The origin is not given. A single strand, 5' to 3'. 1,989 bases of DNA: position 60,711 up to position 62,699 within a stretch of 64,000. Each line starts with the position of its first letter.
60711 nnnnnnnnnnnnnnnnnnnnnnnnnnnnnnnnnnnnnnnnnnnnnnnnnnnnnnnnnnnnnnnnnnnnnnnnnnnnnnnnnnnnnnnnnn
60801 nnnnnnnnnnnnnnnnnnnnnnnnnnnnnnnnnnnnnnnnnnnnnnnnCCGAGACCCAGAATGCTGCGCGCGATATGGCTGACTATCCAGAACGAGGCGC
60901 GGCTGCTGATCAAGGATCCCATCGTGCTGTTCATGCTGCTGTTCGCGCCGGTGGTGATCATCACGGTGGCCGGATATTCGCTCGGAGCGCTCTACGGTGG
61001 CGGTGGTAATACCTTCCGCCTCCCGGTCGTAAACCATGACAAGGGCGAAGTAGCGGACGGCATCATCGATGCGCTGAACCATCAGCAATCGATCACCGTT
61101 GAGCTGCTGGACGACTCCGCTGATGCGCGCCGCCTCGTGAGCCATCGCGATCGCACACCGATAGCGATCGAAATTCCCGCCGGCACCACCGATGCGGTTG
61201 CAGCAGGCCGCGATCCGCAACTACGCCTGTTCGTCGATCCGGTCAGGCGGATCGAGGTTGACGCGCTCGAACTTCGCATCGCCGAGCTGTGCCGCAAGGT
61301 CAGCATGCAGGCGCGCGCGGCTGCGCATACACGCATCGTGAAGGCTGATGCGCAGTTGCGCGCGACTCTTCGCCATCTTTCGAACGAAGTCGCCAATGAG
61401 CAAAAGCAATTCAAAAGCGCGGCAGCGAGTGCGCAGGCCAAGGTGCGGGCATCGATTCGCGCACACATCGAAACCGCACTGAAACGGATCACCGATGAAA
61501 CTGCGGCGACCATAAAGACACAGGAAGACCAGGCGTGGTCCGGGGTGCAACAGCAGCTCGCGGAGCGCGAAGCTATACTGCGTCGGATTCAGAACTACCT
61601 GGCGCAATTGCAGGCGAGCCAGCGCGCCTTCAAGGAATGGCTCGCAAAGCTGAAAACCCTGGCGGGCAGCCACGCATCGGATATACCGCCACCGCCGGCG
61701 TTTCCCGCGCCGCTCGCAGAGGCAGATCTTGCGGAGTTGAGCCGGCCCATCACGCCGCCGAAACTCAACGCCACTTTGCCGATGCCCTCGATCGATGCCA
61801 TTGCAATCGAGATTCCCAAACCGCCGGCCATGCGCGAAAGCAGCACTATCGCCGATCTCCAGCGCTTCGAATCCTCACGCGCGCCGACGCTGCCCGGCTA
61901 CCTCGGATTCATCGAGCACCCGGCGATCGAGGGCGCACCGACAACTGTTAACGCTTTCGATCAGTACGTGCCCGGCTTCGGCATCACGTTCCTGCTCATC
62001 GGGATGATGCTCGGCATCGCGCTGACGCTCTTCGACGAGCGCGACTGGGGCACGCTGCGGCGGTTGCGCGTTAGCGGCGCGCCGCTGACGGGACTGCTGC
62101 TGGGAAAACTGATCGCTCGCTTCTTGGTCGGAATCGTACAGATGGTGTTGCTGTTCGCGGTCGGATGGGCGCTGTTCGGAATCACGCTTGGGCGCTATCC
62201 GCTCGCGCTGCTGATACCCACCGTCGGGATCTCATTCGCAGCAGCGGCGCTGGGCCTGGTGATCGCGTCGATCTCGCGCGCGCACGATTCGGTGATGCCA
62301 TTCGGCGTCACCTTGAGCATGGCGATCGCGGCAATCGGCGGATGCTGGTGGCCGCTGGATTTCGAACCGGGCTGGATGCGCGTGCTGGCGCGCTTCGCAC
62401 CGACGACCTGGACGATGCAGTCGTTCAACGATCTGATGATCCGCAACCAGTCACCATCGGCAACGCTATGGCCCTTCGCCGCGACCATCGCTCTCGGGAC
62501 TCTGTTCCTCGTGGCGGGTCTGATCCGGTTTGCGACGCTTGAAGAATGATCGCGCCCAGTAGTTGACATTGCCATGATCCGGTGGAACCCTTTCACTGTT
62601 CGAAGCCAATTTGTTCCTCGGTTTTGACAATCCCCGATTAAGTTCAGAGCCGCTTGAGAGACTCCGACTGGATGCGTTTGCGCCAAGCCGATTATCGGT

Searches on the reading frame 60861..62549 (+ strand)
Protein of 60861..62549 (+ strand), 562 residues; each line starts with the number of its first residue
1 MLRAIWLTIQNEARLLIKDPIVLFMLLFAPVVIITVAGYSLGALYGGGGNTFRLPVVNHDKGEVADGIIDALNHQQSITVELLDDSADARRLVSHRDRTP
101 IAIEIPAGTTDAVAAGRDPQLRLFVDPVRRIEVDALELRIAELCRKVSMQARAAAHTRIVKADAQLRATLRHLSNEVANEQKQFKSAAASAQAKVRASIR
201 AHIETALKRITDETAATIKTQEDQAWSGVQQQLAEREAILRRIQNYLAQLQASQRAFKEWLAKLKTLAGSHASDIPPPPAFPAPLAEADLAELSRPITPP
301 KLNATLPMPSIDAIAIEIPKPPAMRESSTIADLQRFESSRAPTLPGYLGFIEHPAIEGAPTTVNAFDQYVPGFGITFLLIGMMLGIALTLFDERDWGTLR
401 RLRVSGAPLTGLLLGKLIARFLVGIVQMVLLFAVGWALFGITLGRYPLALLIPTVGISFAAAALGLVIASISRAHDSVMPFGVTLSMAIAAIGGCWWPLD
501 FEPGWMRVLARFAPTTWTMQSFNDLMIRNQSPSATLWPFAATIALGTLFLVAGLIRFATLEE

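Call 13: search_protein_families(library=pfam, proteins=[window:60861-62549:+])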
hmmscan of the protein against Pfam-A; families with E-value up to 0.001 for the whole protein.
window:60861-62549:+ (562 aa): 4 families
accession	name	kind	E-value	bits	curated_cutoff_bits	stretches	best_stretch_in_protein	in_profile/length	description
PF12698.13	ABC2_membrane_3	-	3e-30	105.9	31.6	2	363-554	158-346/347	ABC-2 family transporter protein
PF01061.29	ABC2_membrane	-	1.7e-16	60.9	26.9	1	371-524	52-208/211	ABC-2 type transporter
PF12679.13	ABC2_membrane_2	-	1.8e-07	31.2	27.2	1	267-558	72-279/283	ABC-2 family transporter protein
PF12730.13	ABC2_membrane_4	-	3.8e-05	24.2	27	1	362-489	43-177/179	ABC-2 family transporter protein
